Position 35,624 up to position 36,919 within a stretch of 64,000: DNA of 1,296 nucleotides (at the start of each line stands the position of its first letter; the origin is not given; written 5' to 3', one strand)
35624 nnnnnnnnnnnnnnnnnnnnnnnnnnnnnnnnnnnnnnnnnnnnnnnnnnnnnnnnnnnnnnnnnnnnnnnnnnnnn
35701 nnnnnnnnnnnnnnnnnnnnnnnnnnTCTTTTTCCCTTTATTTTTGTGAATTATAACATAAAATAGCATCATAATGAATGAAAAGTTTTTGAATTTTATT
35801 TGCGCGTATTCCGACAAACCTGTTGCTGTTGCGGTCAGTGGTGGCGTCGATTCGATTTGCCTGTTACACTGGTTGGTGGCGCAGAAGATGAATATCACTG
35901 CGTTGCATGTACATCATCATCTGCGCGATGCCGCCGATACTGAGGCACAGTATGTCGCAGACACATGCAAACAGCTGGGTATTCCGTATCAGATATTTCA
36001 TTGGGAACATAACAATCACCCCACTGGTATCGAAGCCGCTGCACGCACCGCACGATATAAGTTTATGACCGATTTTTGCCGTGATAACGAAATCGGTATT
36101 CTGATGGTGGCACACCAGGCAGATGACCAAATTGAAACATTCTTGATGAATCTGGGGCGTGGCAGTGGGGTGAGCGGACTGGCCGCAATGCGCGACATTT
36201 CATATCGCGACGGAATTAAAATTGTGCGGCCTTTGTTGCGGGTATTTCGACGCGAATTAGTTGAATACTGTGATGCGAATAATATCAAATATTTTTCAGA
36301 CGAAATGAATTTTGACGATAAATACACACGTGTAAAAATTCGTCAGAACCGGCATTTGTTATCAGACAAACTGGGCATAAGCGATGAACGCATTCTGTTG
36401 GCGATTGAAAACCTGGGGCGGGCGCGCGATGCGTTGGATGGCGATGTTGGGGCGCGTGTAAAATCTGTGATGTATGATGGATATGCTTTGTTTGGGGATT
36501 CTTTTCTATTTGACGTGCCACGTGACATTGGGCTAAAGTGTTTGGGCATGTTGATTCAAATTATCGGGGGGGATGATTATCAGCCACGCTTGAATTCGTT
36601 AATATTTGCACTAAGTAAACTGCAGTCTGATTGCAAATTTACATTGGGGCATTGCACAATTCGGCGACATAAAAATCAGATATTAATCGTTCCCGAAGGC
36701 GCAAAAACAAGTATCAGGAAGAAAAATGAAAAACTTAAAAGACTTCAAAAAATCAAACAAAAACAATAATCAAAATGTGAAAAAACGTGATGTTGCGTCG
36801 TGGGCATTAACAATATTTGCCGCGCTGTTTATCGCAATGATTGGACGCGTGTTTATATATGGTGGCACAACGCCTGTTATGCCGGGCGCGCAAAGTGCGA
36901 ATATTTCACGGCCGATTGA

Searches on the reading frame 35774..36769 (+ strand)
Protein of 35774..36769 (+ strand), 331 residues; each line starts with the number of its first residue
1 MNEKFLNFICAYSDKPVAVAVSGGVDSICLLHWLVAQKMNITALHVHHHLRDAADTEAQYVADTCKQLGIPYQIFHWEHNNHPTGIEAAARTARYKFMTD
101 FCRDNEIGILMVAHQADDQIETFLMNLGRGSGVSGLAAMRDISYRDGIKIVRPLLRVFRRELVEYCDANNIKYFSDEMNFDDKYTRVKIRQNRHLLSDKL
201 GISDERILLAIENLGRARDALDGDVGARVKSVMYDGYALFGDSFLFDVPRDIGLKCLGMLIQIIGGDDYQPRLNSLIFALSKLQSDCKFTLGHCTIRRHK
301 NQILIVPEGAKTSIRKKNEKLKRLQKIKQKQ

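Call 7: search_protein_families(library=pfam, proteins=[window:35774-36769:+])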
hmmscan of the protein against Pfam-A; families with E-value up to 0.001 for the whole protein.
window:35774-36769:+ (331 aa): 4 families
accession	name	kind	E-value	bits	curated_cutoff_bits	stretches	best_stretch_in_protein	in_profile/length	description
PF01171.26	ATP_bind_3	-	2.7e-56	190.6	27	1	17-192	2-182/182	PP-loop family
PF03054.22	tRNA_Me_trans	-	3.6e-06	27.2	20.6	1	17-80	3-75/202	tRNA methyl transferase HUP domain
PF06508.19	QueC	-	1.3e-05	25.2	22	1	19-78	4-61/210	Queuosine biosynthesis protein QueC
PF00733.27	Asn_synthase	-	0.00053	20.2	21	1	12-116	15-114/354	Asparagine synthase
